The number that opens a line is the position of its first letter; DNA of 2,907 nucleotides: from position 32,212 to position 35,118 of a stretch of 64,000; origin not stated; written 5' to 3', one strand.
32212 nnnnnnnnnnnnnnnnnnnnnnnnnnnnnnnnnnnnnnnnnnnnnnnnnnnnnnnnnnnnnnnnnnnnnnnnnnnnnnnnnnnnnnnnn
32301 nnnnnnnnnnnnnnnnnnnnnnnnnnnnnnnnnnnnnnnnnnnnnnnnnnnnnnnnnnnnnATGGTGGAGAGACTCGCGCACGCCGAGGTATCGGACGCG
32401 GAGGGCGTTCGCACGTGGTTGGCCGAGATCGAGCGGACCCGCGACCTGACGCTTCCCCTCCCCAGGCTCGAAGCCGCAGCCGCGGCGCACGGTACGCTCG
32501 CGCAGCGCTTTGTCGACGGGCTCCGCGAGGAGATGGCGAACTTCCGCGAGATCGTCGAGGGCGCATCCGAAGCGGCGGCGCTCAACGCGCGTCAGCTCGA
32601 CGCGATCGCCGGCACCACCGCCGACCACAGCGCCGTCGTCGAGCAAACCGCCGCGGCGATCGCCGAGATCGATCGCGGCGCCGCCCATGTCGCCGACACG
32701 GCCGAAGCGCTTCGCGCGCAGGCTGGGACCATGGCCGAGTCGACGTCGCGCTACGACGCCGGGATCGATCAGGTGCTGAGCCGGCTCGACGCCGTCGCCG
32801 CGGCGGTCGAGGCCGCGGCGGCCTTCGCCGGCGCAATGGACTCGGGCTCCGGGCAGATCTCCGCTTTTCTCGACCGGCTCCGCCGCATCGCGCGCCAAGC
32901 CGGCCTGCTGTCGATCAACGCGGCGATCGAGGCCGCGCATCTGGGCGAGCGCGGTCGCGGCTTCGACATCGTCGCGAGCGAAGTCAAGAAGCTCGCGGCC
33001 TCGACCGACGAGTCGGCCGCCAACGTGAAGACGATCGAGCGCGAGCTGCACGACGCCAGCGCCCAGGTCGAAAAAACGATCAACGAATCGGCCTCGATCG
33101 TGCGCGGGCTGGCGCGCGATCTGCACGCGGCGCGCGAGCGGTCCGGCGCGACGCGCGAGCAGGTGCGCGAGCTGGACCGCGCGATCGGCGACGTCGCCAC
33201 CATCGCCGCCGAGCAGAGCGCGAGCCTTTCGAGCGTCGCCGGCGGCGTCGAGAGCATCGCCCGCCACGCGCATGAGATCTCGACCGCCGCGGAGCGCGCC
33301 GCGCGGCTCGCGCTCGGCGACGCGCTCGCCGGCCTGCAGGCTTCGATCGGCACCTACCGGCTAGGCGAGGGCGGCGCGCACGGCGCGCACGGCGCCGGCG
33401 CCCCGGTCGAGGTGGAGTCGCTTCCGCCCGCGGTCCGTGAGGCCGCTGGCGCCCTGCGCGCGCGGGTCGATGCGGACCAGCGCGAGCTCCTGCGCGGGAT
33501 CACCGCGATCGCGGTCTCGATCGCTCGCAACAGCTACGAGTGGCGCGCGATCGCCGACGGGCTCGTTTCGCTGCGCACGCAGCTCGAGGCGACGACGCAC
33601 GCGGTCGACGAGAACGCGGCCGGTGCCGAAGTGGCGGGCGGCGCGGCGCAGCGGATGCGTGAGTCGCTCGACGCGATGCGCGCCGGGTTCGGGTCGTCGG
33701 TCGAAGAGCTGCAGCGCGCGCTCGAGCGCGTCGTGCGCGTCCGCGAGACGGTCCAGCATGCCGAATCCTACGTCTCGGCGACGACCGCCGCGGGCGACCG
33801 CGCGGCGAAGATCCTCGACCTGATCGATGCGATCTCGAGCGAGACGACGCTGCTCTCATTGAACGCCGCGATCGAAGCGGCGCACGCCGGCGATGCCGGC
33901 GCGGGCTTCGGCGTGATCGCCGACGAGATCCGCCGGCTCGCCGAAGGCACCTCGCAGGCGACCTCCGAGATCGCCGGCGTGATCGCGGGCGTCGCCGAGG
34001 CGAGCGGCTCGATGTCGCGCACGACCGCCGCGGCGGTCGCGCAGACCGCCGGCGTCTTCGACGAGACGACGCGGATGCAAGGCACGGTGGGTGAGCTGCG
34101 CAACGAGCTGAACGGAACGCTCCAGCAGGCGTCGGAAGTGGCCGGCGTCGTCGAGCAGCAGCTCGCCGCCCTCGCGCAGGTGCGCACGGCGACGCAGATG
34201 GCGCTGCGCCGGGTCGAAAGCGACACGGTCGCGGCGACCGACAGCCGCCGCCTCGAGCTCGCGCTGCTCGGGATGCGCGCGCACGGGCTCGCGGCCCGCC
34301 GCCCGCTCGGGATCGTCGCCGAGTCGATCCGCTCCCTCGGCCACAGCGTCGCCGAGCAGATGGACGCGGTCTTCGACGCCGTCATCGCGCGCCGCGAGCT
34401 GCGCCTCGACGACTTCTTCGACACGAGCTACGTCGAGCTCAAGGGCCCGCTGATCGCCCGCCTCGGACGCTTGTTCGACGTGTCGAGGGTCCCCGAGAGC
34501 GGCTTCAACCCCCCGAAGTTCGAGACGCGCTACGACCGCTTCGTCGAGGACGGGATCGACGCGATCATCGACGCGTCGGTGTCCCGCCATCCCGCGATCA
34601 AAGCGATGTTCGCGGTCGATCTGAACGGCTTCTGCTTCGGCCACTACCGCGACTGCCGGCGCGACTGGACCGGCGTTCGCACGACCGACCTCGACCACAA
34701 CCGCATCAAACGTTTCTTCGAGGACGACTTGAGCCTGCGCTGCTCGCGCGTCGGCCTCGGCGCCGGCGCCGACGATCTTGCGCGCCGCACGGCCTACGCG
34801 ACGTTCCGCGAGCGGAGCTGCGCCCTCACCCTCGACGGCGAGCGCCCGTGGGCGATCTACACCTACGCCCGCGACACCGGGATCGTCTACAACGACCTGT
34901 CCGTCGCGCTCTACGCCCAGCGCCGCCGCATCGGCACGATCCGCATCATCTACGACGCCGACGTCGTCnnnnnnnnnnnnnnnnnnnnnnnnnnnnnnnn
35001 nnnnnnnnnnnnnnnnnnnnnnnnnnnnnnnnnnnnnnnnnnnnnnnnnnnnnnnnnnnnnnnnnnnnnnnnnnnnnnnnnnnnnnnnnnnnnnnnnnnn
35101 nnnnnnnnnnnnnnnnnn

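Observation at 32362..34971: Cytoplasmic chemoreceptor with two tandem signalling domains and a C-terminal sensor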

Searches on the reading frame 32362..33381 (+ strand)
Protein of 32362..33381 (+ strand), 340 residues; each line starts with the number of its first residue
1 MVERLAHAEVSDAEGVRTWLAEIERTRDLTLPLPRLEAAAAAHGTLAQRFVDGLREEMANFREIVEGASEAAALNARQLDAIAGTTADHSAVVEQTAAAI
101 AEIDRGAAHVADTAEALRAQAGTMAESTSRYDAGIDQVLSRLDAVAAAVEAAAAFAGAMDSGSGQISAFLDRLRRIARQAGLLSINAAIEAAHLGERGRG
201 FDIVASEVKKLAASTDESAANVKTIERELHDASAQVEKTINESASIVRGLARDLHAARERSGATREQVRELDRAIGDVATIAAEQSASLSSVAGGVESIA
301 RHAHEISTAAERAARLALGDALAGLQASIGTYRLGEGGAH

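Call 6: search_protein_families(library=pfam, proteins=[window:32362-33381:+], max_evalue=10)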
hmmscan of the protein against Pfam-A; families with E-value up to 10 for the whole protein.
window:32362-33381:+ (340 aa): 24 families
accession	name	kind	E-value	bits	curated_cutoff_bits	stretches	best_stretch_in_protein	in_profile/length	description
PF00015.26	MCPsignal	-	5.1e-22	79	34.6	2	129-301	12-170/172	Methyl-accepting chemotaxis protein (MCP) signalling domain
PF07889.17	DUF1664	-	0.00036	21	34.6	1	208-278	43-113/124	Protein of unknown function (DUF1664)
PF06103.16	DUF948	-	0.0012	19.4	37.2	1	208-254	21-67/89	Bacterial protein of unknown function (DUF948)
PF01601.21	CoV_S2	-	0.0057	15.8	40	2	91-182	224-312/521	Coronavirus spike glycoprotein S2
PF01544.23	CorA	-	0.025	14.4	27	2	48-129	143-223/292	CorA-like Mg2+ transporter protein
PF11887.13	Mce4_CUP1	-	0.028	14.4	32.6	2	113-177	48-112/222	Cholesterol uptake porter CUP1 of Mce4, putative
PF23729.2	Spectrin_Dys-1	-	0.038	14.4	27.6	1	16-70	7-60/90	Dystrophin-1-like, spectrin repeat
PF23067.1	MG280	-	0.04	13.9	27.4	1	209-311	73-171/259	Uncharacterised protein MG280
PF04100.18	Vps53_N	-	0.058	12.9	26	1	205-276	23-94/372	Vps53, N-terminal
PF06160.17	EzrA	-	0.083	11.6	39.6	1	201-247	446-492/557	Septation ring formation regulator, EzrA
PF11932.13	DUF3450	-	0.088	12.5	32.6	2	213-292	12-91/241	Protein of unknown function (DUF3450)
PF12325.13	TMF_TATA_bd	-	0.13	12.8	29.1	1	204-285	31-111/115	TATA element modulatory factor 1 TATA binding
PF25443.1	ANG-1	-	0.18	12.5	28.5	1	228-275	50-97/105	ANG-1-like domain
PF06009.19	Laminin_II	-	0.23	11.9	33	1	209-275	2-68/138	Laminin Domain II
PF08614.16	ATG16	-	0.24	12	33.7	1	214-300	50-136/200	Autophagy protein 16 (ATG16)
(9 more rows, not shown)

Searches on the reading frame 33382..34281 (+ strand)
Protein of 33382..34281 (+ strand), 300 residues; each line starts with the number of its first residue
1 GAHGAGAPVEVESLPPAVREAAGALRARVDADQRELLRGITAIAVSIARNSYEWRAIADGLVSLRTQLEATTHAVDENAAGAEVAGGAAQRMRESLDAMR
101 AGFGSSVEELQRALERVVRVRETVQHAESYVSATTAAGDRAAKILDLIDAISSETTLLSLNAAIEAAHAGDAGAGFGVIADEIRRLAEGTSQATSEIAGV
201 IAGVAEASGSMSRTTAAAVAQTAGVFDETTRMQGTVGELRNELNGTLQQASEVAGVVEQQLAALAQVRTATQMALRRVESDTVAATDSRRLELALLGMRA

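Call 6: search_protein_families(library=pfam, proteins=[window:33382-34281:+], max_evalue=10)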
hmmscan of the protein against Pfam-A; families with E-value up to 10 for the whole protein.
window:33382-34281:+ (300 aa): 9 families
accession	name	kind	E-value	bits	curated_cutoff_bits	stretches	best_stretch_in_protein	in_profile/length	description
PF00015.26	MCPsignal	-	3.8e-21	76.1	34.6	1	123-272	17-166/172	Methyl-accepting chemotaxis protein (MCP) signalling domain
PF06103.16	DUF948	-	0.018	15.6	37.2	1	227-274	32-80/89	Bacterial protein of unknown function (DUF948)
PF00082.27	Peptidase_S8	-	0.078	12.7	21.8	1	188-231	237-283/288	Subtilase family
PF17107.11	SesA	-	0.09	13.4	26.3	1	107-158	25-76/122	N-terminal domain on NACHT_NTPase and P-loop NTPases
PF08651.15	DASH_Duo1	-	0.097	12.9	25.4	1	92-128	5-41/74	DASH complex subunit Duo1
PF09440.15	eIF3_N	-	0.26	12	26.8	1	228-285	42-99/133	eIF3 subunit 6 N terminal domain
PF04906.18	Tweety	-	0.44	9.6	31.8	1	179-264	105-192/431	Tweety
PF06009.19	Laminin_II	-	0.55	10.7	33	1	228-278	11-61/138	Laminin Domain II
PF09361.15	Phasin_2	-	3.6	8.3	24.9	1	125-208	9-92/100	Phasin protein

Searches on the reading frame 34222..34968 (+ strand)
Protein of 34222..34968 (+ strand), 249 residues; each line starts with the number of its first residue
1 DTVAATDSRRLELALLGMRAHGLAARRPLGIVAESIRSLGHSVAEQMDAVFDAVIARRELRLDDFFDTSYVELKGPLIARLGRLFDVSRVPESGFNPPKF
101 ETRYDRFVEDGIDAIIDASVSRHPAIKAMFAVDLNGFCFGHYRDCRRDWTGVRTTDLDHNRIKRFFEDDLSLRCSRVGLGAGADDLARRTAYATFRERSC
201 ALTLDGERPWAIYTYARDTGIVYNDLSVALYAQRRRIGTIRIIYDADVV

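Call 6: search_protein_families(library=pfam, proteins=[window:34222-34968:+], max_evalue=10)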
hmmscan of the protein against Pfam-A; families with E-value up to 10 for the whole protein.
window:34222-34968:+ (249 aa): 0 families

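Call 13: find_homologous_proteins(query=window:34249-34968:+, max_evalue=0.001)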
Query window:34249-34968:+ (240 aa): 40 proteins with E <= 0.001 among 2376 candidates.
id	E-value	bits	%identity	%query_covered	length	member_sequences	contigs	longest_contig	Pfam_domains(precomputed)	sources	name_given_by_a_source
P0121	1.5e-110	387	72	100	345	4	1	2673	-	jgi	jgi:methyl-accepting chemotaxis protein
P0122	8.7e-105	368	69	100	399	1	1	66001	PF00015.27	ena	-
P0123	1.1e-104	367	70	98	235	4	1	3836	-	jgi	jgi:methyl-accepting chemotaxis protein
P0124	1.1e-104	367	71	100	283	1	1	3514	-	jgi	jgi:methyl-accepting chemotaxis protein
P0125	5.3e-102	359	69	98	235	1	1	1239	-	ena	-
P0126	1.2e-101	358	68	100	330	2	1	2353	-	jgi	jgi:methyl-accepting chemotaxis protein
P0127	2.3e-95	337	65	100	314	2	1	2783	-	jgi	-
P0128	3.3e-92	327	72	85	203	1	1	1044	-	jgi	jgi:methyl-accepting chemotaxis protein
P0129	1.3e-88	315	69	85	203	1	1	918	-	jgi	-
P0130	2.3e-82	294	70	77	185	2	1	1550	-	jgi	jgi:methyl-accepting chemotaxis protein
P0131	9.1e-80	286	76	68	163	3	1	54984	-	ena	-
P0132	3.0e-79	284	64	85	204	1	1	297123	-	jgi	jgi:methyl-accepting chemotaxis protein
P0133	1.3e-73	266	76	65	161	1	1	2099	-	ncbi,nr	ncbi:MAG TPA: hypothetical protein VN224_09375, partial [Xanthomonadales bacterium]|nr:hypothetical 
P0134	9.2e-73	263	74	67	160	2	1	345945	-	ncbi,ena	-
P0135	2.5e-67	245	69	67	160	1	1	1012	-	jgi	jgi:hypothetical protein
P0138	1.3e-39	155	41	90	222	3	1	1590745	-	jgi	jgi:methyl-accepting chemotaxis protein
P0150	2.6e-32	131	40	86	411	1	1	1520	PF00015.27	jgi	jgi:hypothetical protein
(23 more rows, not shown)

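Call 28: predict_structure(alignment_id=A1)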
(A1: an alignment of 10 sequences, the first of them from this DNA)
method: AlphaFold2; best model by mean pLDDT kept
length: 220 residues; sequences in the alignment: 10
mean_pLDDT: 89.4   pTM: 0.87
mean pLDDT of the five models: 89.4, 88.6, 86.5, 84.5, 83.8
residues with pLDDT >= 90: 133; 70-90: 80; 50-70: 7; < 50: 0
segments of 3 or more residues with pLDDT < 50: none
pLDDT, mean of each block of 10 residues (from residue 1): 81 98 97 90 92 83 89 91 94 89 94 84 79 85 93 91 94 95 78 89 97 85
secondary structure, 60 per line:
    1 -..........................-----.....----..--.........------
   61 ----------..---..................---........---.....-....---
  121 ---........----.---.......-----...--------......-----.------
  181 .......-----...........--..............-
elements in order: H2-27 H33-37 H46-54 H76-93 E97-104 E108-112 H124-130 H140-146 H163-168 E181-187 E193-203 E206-216

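Call 32: fold_search(model_id=the predicted structure, library=pdb)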
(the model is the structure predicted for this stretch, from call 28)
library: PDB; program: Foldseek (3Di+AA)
matches with E <= 10: 1513; with E <= 0.001: 0
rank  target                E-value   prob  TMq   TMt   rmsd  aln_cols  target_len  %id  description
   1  5ere                  1.6e-03  0.99  0.32  0.15   8.2       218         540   10  Extracellular ligand binding receptor from Desulfohalobium retbaense DSM5692 (released 2016-08-10)
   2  6w3r_B                3.4e-03  0.98  0.34  0.31  14.4       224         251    9  Crystal structure of ligand-binding domain of Campylobacter jejuni chemoreceptor Tlp3 in complex with 3-methylisoleuci (released 2020-05-20)
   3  3bwl_C                3.8e-03  0.95  0.28  0.46   7.4       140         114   13  Crystal structure of PAS domain of HTR-like protein from Haloarcula marismortui (released 2008-01-15)
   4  7psg_A                5.4e-03  0.69  0.26  0.22  14.0       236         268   10  Structure of the ligand binding domain of the PacA (ECA2226) chemoreceptor of Pectobacterium atrosepticum SCRI1043 in  (released 2022-05-11)
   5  3e4o_A                5.8e-03  0.99  0.38  0.34  11.6       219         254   12  Crystal structure of succinate bound state DctB (released 2008-10-21)
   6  3bwl_B                5.8e-03  0.95  0.28  0.45   7.3       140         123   14  Crystal structure of PAS domain of HTR-like protein from Haloarcula marismortui (released 2008-01-15)
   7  7dud_A                6.1e-03  0.99  0.34  0.48   5.3       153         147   11  Crystal Structure of erWalK (released 2022-01-19)
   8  6w3x_A                6.9e-03  0.95  0.34  0.31  14.1       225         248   10  Crystal structure of ligand-binding domain of Campylobacter jejuni chemoreceptor Tlp3 in complex with L-valine (released 2020-05-20)
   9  4xmr_B                7.8e-03  0.93  0.33  0.29  14.5       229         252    9  Crystal structure of the sensory domain of the Campylobacter jejuni chemoreceptor Tlp3 (CcmL) with isoleucine bound. (released 2015-11-04)
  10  4ywz_B                8.8e-03  0.99  0.35  0.49   5.1       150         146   11  Crystal structure of the extracellular receptor domain of the essential sensor kinase WalK from Staphylococcus aureus (released 2016-03-30)
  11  3mfx_A                9.4e-03  0.97  0.30  0.51   6.4       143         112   12  Crystal Structure of the sensory box domain of the sensory-box/GGDEF protein SO_1695 from Shewanella oneidensis, North (released 2010-04-14)
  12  9heh                  9.4e-03  0.77  0.30  0.24  12.6       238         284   10  Structure of the ligand binding domain of the chemoreceptor MkcA (DSOMK10_RS0100305) of Dickeya solani MK10 in complex w (released 2025-08-06)
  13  4ywz_A                9.9e-03  1.00  0.42  0.60   7.4       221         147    8  Crystal structure of the extracellular receptor domain of the essential sensor kinase WalK from Staphylococcus aureus (released 2016-03-30)
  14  4xmr_A                1.1e-02  0.91  0.34  0.31  14.3       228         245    9  Crystal structure of the sensory domain of the Campylobacter jejuni chemoreceptor Tlp3 (CcmL) with isoleucine bound. (released 2015-11-04)
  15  4xmq_B                1.1e-02  0.89  0.34  0.30  15.6       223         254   10  Crystal structure of the sensory domain of the Campylobacter jejuni chemoreceptor Tlp3 (CcmL) (released 2015-11-04)
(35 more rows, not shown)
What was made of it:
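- On Cache / PAS-like sensor domains: However, the best E-value is 1.6e-3 and TM-scores are 0.3-0.6 (calls 28, 32).
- Checked: They model as a PAS/Cache-like fold with pLDDT 89.4 (calls 28, 32).
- The C-domain model has pLDDT 89.4, and the top structural neighbours are almost all Cache/PDC/PAS sensor domains (calls 28, 32).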

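Call 36: search_protein_families(library=pfam, proteins=[P0138, P0150], max_evalue=1)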
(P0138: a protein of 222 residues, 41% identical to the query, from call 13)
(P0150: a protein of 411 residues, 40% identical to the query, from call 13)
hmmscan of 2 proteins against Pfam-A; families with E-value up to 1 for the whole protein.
P0138 (222 aa): 0 families

P0150 (411 aa): 3 families
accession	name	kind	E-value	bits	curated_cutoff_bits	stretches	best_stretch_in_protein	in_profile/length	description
PF00015.26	MCPsignal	-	7.9e-24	84.9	34.6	1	6-148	23-166/172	Methyl-accepting chemotaxis protein (MCP) signalling domain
PF21805.3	Imm5_like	-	0.012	16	25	1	74-150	22-98/129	Imm-5 like putative immunity protein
PF01442.23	Apolipoprotein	-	0.031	14.4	90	0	166-222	4-59/190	Apolipoprotein A1/A4/E domain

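Call 37: search_solved_structures(query=A1, max_evalue=10)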
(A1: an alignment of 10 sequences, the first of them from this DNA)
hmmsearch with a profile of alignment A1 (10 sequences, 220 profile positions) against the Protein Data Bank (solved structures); distinct sequences matched with E-value up to 10: 3.
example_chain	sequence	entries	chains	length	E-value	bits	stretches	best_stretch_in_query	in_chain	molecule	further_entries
1d3e_1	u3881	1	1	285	0.3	13.6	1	160-215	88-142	PROTEIN (RHINOVIRUS 16 COAT PROTEIN VP1)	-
1aym_1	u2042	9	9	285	0.3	13.6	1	160-215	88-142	HUMAN RHINOVIRUS 16 COAT PROTEIN | coat protein VP1 | PROTEIN VP1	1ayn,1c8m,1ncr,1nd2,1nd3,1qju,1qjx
3h04_A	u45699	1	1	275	1.2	11.6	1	178-204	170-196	uncharacterized protein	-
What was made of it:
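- On Cache / PAS-like sensor domains: A profile search against PDB sequences also found nothing (call 37).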

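Call 42: search_protein_representatives(alignment_id=A1)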
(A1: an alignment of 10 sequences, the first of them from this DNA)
Query: 10 sequences, 220 profile positions. Proteins with E-value up to 0.001 (for the whole library): 1734; up to 1e-10: 1059; up to 1e-30: 181. The best 150 are listed.
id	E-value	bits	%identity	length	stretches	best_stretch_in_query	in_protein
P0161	5.4e-124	428.1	-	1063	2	3-218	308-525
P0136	7.1e-90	316.5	-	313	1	3-220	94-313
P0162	2.2e-89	314.9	-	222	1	1-219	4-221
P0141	1.3e-86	305.9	-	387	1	2-220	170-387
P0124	4.5e-82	291.0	-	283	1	2-220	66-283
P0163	1.8e-81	289.1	-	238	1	2-220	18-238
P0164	5.2e-81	287.5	-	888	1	2-220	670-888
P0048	3.0e-80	285.0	-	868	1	2-220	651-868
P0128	1.0e-79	283.3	-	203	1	17-220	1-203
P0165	1.4e-79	282.8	-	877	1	3-219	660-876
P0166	3.1e-79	281.7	-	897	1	2-220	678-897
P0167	3.0e-78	278.5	-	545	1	2-220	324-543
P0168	8.0e-77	273.8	-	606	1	2-220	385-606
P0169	4.1e-76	271.5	-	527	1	2-218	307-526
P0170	1.2e-75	270.0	-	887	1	2-218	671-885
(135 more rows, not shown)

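Call 45: find_encoding_contigs(protein=P0138, flank=10000, max_places=2)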
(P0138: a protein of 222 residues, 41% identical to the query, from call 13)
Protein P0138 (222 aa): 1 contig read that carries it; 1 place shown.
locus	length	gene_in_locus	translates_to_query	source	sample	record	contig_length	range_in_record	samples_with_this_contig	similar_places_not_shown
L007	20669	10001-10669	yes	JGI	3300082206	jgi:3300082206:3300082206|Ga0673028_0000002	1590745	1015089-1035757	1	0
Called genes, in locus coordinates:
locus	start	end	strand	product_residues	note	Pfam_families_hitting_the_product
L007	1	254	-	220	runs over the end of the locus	-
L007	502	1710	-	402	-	PF07690:MFS_1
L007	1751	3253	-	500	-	PF07519:Tannase (faint)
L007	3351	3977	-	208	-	PF00072:Response_reg, PF00196:GerE, PF08281:Sigma70_r4_2 (weak)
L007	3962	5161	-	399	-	PF13185:GAF_2 (weak), PF07730:HisKA_3, PF02518:HATPase_c (weak)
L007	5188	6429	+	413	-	PF13433:Peripla_BP_5, PF13458:Peripla_BP_6, PF01094:ANF_receptor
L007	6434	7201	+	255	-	PF00005:ABC_tran, PF13304:AAA_21 (faint), PF12399:BCA_ABC_TP_C (faint)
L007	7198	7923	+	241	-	PF00005:ABC_tran, PF13304:AAA_21 (faint)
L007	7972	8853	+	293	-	PF02653:BPD_transp_2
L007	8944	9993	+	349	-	PF02653:BPD_transp_2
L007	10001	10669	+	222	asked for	-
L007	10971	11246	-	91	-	-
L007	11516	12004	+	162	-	-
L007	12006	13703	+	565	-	-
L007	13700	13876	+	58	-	-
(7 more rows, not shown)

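Call 73: search_protein_families(library=pfam, proteins=[L025:11936-13492:+], max_evalue=0.001)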
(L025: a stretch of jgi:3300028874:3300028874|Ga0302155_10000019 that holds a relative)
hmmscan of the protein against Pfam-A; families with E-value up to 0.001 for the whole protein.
L025:11936-13492:+ (519 aa): 1 family
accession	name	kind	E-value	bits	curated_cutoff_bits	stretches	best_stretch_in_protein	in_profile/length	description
PF01584.24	CheW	-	5e-96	318.2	23.5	3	371-507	1-135/138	CheW-like domain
